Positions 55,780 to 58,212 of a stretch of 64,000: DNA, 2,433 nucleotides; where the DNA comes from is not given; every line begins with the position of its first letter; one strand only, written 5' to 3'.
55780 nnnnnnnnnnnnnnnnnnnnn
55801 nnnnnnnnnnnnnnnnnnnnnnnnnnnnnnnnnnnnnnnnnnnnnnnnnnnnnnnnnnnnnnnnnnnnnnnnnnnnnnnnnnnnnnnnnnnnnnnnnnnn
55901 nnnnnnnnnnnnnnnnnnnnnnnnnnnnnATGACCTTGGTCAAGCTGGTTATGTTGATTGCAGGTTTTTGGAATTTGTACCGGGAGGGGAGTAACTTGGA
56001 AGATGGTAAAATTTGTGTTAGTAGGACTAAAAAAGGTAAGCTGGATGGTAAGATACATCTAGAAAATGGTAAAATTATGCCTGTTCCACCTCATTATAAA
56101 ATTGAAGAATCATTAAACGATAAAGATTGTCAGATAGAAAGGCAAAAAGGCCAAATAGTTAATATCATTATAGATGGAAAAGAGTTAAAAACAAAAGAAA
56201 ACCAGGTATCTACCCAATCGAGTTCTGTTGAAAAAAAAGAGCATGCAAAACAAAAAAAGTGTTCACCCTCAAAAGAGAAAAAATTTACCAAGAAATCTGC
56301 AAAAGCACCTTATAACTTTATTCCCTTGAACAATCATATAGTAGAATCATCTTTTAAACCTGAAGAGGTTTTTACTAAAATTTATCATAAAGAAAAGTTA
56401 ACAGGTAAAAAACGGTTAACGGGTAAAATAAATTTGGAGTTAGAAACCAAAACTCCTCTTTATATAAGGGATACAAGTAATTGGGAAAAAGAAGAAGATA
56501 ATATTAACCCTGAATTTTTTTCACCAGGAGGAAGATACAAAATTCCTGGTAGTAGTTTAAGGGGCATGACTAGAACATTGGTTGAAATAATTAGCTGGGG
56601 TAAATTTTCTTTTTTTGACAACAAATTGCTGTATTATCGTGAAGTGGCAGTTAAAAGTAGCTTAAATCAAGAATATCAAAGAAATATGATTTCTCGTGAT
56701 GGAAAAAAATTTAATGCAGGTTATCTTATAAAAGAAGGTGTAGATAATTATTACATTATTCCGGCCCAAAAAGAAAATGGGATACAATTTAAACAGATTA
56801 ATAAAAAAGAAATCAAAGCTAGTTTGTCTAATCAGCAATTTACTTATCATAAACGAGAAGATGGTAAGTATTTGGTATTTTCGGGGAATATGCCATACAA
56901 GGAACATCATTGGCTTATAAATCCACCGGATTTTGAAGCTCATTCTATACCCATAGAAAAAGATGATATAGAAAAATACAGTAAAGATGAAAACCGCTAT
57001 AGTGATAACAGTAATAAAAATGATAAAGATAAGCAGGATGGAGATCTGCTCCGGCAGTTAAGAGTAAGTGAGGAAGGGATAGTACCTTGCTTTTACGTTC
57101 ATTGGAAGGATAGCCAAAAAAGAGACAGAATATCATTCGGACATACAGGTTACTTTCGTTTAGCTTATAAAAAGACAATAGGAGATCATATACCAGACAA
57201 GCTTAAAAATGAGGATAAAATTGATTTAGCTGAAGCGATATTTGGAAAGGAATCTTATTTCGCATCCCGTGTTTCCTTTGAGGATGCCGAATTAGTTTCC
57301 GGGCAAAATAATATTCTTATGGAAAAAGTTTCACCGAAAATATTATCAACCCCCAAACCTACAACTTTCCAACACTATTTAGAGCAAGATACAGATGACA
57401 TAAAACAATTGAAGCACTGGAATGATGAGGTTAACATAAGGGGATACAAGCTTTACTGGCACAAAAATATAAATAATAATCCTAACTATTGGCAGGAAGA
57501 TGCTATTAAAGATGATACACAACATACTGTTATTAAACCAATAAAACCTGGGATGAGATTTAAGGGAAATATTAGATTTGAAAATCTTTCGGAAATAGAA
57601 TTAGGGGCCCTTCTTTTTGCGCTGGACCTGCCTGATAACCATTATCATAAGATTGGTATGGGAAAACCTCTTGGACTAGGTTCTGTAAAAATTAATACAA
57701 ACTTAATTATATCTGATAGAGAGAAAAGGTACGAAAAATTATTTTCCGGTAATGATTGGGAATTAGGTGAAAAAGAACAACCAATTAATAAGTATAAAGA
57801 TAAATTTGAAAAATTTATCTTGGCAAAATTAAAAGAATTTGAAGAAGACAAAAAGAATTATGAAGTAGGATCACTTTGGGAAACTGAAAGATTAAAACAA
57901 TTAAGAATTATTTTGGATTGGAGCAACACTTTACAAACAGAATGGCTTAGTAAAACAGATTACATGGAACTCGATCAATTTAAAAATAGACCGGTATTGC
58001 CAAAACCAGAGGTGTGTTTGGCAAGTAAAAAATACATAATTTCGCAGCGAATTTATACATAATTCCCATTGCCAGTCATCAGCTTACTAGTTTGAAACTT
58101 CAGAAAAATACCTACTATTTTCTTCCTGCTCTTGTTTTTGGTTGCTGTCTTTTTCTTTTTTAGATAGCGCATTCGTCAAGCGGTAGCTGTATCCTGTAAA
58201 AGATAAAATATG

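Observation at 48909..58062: Array-less, adaptation-less type III-D-like CRISPR effector cassette led by a Can2/Card1-type CARF nuclease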

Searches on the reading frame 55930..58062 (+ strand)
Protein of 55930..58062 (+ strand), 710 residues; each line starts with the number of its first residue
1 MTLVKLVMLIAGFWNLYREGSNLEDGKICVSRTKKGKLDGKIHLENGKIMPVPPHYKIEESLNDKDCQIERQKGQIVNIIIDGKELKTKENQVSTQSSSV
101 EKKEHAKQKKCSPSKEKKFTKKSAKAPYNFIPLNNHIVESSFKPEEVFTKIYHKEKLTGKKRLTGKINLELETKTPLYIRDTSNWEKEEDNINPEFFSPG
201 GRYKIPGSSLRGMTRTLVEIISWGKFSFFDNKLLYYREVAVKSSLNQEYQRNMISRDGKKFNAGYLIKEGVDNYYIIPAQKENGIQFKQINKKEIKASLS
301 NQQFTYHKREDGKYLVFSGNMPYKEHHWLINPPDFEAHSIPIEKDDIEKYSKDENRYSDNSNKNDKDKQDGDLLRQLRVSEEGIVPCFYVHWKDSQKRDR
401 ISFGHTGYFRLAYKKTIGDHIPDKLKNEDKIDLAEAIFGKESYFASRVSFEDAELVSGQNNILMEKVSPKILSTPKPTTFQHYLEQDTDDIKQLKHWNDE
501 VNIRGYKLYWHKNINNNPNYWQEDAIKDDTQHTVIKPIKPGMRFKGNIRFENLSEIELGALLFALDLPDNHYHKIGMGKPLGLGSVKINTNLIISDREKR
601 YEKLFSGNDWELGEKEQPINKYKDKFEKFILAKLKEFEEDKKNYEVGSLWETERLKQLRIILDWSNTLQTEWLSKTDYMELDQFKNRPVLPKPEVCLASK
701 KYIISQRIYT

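Call 3: search_protein_families(library=pfam, proteins=[window:55930-58062:+], max_evalue=0.1)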
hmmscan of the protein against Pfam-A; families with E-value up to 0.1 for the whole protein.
window:55930-58062:+ (710 aa): 2 families
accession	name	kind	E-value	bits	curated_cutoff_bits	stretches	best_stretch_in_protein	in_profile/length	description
PF03787.20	RAMPs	-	7.8e-17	62.8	22.1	2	410-587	43-189/189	RAMP superfamily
PF25291.1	CGLA_C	-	0.017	15.6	27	1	271-310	23-62/79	Lambda-carrageenase C-terminal domain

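Call 4: search_protein_families(library=ncbifam, proteins=[window:55930-58062:+], max_evalue=0.1)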
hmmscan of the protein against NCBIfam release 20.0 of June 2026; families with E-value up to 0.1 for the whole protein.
window:55930-58062:+ (710 aa): 5 families
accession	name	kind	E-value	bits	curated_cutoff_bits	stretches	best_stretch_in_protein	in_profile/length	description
TIGR03986.1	TIGR03986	equivalog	4.7e-136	455.5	161.35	2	291-664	201-568/568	TIGR03986 family type III CRISPR-associated RAMP protein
NF041225.1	Cas_III-E_gRAMP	equivalog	3e-32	111.1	700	2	499-687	1444-1620/1636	type III-E CRISPR-associated gRAMP effector Cas7-11e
NF049957.1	Cas_III-I_gRAMP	exception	1.7e-12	46.1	800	1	504-612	939-1048/1076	type III-I CRISPR-associated gRAMP effector Cas7-11i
TIGR02581.1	cas_cyan_RAMP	equivalog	5.5e-08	32.7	108.05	2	536-590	157-212/216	type III CRISPR-associated RAMP protein Csx7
TIGR03115.2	cas7_csf2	equivalog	0.0067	15.7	130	1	533-626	239-330/346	type IV CRISPR-associated protein Csf2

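Call 5: search_protein_families(library=padloc, proteins=[window:55930-58062:+], max_evalue=0.1)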
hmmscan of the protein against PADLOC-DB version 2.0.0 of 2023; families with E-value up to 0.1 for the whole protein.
window:55930-58062:+ (710 aa): 18 families
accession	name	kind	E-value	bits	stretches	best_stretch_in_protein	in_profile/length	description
PDLC02114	Cas7_IIId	-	1.3e-174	580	1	116-694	7-541/546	-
PDLC01013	Csm3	-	1.3e-143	478.3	2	291-686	218-607/650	Csm3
PDLC01407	Csm3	-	1.8e-132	441.2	1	122-694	3-513/519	"CAS-III-A,CAS-III-D; effector_G7"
PDLC02116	Cas7_IIId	-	2.5e-86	288.8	2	312-636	238-540/617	-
PDLC02108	Cas7_IIId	-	1.2e-69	233.9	1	125-685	3-490/540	-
PDLC02109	Cas7_IIId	-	2.5e-47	160.2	1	126-600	8-453/544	-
PDLC01220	gRAMP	-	1.8e-32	109.9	2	494-597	1318-1417/1494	CAS-III-E; effector_UNK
PDLC01016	Csm3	-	2.4e-28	97.8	1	170-587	2-189/189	Csm3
PDLC01613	Csm3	-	2.1e-17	62.6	1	170-587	1-177/177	"CAS-III-A,CAS-III-D; effector_G7"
PDLC01442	Csm3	-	5.7e-14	50.5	2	427-611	81-189/208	"CAS-III-A,CAS-III-D; effector_G7"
PDLC01017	Csm3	-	8.5e-10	36.8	2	538-633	163-252/257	Csm3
PDLC01724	typeIV_Cas7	-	2.4e-09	35.3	1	535-642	222-323/329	Csf2_0_IV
PDLC01296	Csm3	-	5.7e-09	34.2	2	536-590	134-188/192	"CAS-III-A,CAS-III-D; effector_G7"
PDLC01015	Csm3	-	2.2e-05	23.7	1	181-235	8-59/178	Csm3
PDLC01339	Csm3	-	0.0013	17.8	0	173-221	1-32/163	"CAS-III-A,CAS-III-D; effector_G7"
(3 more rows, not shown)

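Call 14: find_encoding_contigs(protein=window:55930-58062:+, flank=10000, max_places=6)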
Protein window:55930-58062:+ (710 aa): no gene with exactly this product is on record in the collection.

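Call 21: find_homologous_proteins(query=window:55996-58062:+, max_evalue=1e-10)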
Query window:55996-58062:+ (688 aa): 1741 proteins with E <= 1e-10 among 8000 candidates; the best 120 are listed.
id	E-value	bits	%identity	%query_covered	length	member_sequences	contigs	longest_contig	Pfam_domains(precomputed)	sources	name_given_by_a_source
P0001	0.0e+0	1575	100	100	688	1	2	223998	PF03787.21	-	-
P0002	2.0e-263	894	60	98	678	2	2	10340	PF03787.21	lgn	-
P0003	2.3e-216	738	53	98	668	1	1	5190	PF03787.21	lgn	-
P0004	1.5e-215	736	53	98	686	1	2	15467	PF03787.21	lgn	-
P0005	2.0e-215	735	53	98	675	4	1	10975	PF03787.21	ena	-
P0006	7.0e-213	727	56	88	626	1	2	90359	PF03787.21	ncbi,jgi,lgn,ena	-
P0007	6.1e-203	694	52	98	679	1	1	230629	PF03787.21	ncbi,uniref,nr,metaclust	ncbi:TIGR03986 family type III CRISPR-associated RAMP protein [Desulfolucanica intricata]|uniref:TIG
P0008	1.3e-195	670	50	98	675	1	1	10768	PF03787.21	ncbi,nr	ncbi:MAG TPA: TIGR03986 family CRISPR-associated RAMP protein [Thermoanaerobacter sp.]|nr:TIGR03986 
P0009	2.0e-195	669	49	97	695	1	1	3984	PF03787.21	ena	-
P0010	5.4e-195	668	50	98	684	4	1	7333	PF03787.21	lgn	-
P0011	1.0e-194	667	49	97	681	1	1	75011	PF03787.21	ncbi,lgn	ncbi:MAG: TIGR03986 family CRISPR-associated RAMP protein [Bacillota bacterium]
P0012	2.4e-194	666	50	98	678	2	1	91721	PF03787.21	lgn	-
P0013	2.8e-194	665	50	98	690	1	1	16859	PF03787.21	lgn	-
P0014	5.3e-191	655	49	98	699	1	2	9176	PF03787.21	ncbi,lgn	-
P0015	1.4e-190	653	49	98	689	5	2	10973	PF03787.21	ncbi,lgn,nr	ncbi:MAG: TIGR03986 family CRISPR-associated RAMP protein [Firmicutes bacterium]|nr:TIGR03986 family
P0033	5.6e-171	588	56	70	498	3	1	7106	PF03787.21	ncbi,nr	ncbi:MAG: TIGR03986 family CRISPR-associated RAMP protein [Firmicutes bacterium]|nr:TIGR03986 family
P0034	7.9e-169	581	45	93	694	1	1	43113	PF03787.21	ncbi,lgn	ncbi:TIGR03986 family type III CRISPR-associated RAMP protein [Thermincola ferriacetica]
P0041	6.4e-161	555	45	98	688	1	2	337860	PF03787.21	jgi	jgi:CRISPR-associated protein (TIGR03986 family)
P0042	2.5e-160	553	44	98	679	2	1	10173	PF03787.21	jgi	jgi:CRISPR-associated protein (TIGR03986 family)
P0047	1.3e-155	538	51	78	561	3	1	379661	PF03787.21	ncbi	ncbi:MAG: TIGR03986 family CRISPR-associated RAMP protein [Dethiobacteria bacterium]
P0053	1.5e-153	531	42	98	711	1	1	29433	PF03787.21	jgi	jgi:CRISPR-associated protein (TIGR03986 family)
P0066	2.4e-148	514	41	99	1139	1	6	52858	PF03787.21,PF13175.13,PF13476.13,PF02463.26,PF13304.13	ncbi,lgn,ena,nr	ncbi:MAG TPA: TIGR03986 family CRISPR-associated RAMP protein [Nitrospirae bacterium]|nr:recombinati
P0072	2.4e-147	510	44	99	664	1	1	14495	PF03787.21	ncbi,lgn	ncbi:MAG: TIGR03986 family CRISPR-associated RAMP protein [Thermodesulfovibrionales bacterium]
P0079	3.1e-146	507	42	98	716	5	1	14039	PF03787.21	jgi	jgi:CRISPR-associated protein (TIGR03986 family)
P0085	2.5e-145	504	42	98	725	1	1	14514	PF03787.21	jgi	jgi:CRISPR-associated protein (TIGR03986 family)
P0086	5.2e-145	503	48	84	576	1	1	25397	PF03787.21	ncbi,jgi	ncbi:MAG: TIGR03986 family type III CRISPR-associated RAMP protein [Promethearchaeota archaeon]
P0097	7.0e-144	499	42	98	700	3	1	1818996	PF03787.21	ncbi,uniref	ncbi:TIGR03986 family CRISPR-associated RAMP protein [Thermodesulfovibrio sp. 3462-1]|uniref:TIGR039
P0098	9.4e-144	498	44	98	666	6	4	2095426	PF03787.21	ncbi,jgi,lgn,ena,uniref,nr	ncbi:TIGR03986 family CRISPR-associated RAMP protein [Thermoanaerobacter brockii subsp. lactiethylic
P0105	2.2e-142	494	42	98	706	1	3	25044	PF03787.21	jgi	jgi:CRISPR-associated protein (TIGR03986 family)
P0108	2.9e-142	494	41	98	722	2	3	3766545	PF03787.21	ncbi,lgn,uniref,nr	ncbi:TIGR03986 family CRISPR-associated RAMP protein [Dehalobacterium formicoaceticum]|uniref:TIGR03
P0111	5.6e-142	493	43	98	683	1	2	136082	PF03787.21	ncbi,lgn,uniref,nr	ncbi:TIGR03986 family CRISPR-associated RAMP protein [candidate division KSB3 bacterium]|uniref:TIGR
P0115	8.9e-142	492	44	94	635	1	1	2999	PF03787.21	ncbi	ncbi:MAG: TIGR03986 family CRISPR-associated RAMP protein, partial [Candidatus Eremiobacterota bacte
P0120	7.2e-141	489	40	98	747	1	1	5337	PF03787.21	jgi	jgi:CRISPR-associated protein (TIGR03986 family)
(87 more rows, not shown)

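Call 22: find_encoding_contigs(protein=P0001, flank=10000, max_places=10)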
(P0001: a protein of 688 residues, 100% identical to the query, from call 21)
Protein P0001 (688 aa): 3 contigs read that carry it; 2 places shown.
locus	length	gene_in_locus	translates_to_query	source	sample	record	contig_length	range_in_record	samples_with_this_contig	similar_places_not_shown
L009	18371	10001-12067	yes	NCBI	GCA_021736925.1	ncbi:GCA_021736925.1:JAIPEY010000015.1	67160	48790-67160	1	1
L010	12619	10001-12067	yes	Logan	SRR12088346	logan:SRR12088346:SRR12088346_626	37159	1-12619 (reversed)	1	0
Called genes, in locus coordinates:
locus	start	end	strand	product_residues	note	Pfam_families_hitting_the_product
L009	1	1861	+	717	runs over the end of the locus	PF11369:DUF3160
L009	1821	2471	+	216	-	-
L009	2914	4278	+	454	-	PF23400:CARF_Card1 (weak)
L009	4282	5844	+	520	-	PF22335:Cas10-Cmr2_palm2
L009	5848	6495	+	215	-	PF03787:RAMPs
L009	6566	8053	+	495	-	-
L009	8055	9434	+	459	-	PF03787:RAMPs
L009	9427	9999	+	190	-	PF27799:CRISPR-assoc_Csx19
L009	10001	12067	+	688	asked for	PF03787:RAMPs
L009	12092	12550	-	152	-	PF01695:IstB_IS21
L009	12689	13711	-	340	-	PF02899:Phage_int_SAM_1, PF13102:Phage_int_SAM_5, PF13495:Phage_int_SAM_4, PF00589:Phage_integrase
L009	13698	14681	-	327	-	PF00589:Phage_integrase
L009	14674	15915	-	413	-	PF00589:Phage_integrase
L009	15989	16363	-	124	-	PF01695:IstB_IS21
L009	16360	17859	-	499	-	PF22483:Mu-transpos_C_2 (weak)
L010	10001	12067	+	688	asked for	PF03787:RAMPs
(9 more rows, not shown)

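Call 24: find_related_loci(query=A1, collection=genome_contigs, flank=10000)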
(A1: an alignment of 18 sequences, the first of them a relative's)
Query A1 (688 aa) in genome_contigs; peptide patterns used: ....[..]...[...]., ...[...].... (x = any residue, [..] = any of these).
550 stretches matched a pattern; 523 encode a relative of the query (tblastn E <= 1e-3); the best 80 are kept; 80 distinct loci.
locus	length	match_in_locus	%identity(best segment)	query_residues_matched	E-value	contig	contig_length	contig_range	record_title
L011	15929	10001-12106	48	1-685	0e+0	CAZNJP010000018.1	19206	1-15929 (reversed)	MAG TPA_asm: uncultured Syntrophobacter sp. isolate binchicken_co349_7 genome assembly, contig: NODE_685_length_19206_co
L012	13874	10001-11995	49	6-671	0e+0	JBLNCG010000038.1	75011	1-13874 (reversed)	MAG: Bacillota bacterium isolate MAG131 PRJNA950955_bin38_renamed_37, whole genome shotgun sequence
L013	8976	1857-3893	49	1-671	0e+0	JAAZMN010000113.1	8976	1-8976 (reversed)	MAG: Bacillota bacterium isolate AS23ysBPME_69 91671_AS23, whole genome shotgun sequence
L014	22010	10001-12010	47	6-672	0e+0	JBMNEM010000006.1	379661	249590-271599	MAG: Dethiobacteria bacterium isolate SBF912LR0HQ0129 contig_35966, whole genome shotgun sequence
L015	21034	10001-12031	48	6-677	3e-177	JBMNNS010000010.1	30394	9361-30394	MAG: Dethiobacteria bacterium isolate SBF912SR3HQ0001 scaffold_2279_c1, whole genome shotgun sequence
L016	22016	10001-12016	47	6-672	2e-176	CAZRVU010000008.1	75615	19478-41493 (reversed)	MAG TPA_asm: uncultured Desulfovibrionaceae bacterium isolate binchicken_co39_631 genome assembly, contig: NODE_690_leng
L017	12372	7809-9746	46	5-671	3e-163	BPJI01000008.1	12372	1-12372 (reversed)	MAG: Candidatus Parcubacteria bacterium KatS3mg096 DNA, contig_2827, whole genome shotgun sequence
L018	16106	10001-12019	44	1-674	3e-162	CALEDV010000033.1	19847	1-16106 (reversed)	MAG: uncultured bacterium isolate N1_Bin_METABAT__160_1 genome assembly, contig: c_000002360965, whole genome shotgun se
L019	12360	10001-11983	44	1-679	2e-161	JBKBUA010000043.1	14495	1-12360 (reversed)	MAG: Thermodesulfovibrionales bacterium isolate 21H_023.bin.63 NODE_43_length_14495_cov_8.881260, whole genome shotgun s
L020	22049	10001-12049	42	1-679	2e-159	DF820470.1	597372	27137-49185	Bacterium UASB270 DNA, scaffold: UASB270_scaffold_8, whole genome shotgun sequence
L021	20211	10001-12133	42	6-671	5e-158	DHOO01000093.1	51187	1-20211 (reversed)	MAG TPA_asm: Firmicutes bacterium UBA5388 UBA5388_contig_7262, whole genome shotgun sequence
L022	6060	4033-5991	43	1-675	1e-158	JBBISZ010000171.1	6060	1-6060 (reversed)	MAG: Deltaproteobacteria bacterium isolate STF170223_bin_385 NODE_12051_length_6060_cov_3.467277, whole genome shotgun s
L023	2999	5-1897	44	22-671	3e-162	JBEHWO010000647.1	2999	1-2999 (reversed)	MAG: Vulcanimicrobiota bacterium isolate ER2 k141_20816_length_2999_cov_6.0000, whole genome shotgun sequence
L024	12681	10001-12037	43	1-671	4e-153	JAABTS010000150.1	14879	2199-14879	MAG: Desulfobacteraceae bacterium isolate S24.Bin080 Scaffold_146, whole genome shotgun sequence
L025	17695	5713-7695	42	1-671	1e-152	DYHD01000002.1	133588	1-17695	MAG TPA_asm: Thermodesulfovibrio yellowstonii isolate BE2012_37_10 Afr_mines_BE2012_63_length_133588_cov_4_214404, whole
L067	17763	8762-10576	38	61-672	6e-114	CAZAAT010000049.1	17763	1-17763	MAG TPA_asm: uncultured Bacilli bacterium isolate binchicken_co173_424 genome assembly, contig: NODE_10819_length_17763_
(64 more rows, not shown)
